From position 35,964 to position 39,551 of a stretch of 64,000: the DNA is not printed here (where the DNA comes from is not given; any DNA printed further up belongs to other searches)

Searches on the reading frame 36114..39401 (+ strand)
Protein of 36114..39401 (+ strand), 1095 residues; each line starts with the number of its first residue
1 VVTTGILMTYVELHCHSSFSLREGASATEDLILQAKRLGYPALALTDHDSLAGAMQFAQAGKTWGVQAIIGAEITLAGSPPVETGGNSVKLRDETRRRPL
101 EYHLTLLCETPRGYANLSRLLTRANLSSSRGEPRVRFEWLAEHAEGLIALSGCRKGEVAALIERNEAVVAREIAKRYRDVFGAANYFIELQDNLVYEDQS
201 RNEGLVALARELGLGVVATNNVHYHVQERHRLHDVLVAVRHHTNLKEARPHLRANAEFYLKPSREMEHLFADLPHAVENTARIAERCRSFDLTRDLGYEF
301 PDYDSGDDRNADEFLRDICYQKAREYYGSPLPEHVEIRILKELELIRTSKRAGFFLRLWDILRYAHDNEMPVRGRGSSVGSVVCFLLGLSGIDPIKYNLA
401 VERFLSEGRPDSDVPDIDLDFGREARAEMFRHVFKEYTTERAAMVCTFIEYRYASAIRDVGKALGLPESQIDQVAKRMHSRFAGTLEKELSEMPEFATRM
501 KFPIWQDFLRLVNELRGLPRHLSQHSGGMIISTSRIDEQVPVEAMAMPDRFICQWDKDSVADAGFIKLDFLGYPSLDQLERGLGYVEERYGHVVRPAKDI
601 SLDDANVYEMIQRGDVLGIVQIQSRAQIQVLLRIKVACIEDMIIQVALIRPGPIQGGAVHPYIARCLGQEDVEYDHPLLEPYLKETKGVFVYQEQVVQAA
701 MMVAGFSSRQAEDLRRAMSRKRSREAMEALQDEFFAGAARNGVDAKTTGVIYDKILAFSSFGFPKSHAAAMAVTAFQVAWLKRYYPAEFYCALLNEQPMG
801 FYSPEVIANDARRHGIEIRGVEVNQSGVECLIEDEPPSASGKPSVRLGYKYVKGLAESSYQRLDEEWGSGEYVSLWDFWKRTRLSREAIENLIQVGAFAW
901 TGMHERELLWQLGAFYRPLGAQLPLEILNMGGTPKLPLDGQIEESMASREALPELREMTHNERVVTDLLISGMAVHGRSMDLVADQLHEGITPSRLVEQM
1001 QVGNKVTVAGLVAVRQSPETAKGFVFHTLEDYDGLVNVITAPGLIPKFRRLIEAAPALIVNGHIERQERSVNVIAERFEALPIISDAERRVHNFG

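Call 30: search_protein_families(library=pfam, proteins=[window:36114-39401:+], max_evalue=0.001)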
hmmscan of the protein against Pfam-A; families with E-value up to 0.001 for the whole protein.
window:36114-39401:+ (1095 aa): 5 families
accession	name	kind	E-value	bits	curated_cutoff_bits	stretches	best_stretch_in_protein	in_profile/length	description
PF07733.18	DNA_pol3_alpha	-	2.9e-70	237.3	23.9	1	314-572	2-260/260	Bacterial DNA polymerase III alpha NTPase domain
PF17657.6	DNA_pol3_finger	-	6.2e-48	162.7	22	1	579-742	5-166/166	Bacterial DNA polymerase III alpha subunit finger domain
PF02811.25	PHP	-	5.4e-40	137.8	26.4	1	12-192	1-163/164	PHP domain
PF14579.12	HHH_6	-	1.4e-15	57.7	25.6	1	815-908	1-90/90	Helix-hairpin-helix motif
PF01336.31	tRNA_anti-codon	-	0.0004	20.7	27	1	1006-1080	1-74/75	OB-fold nucleic acid binding domain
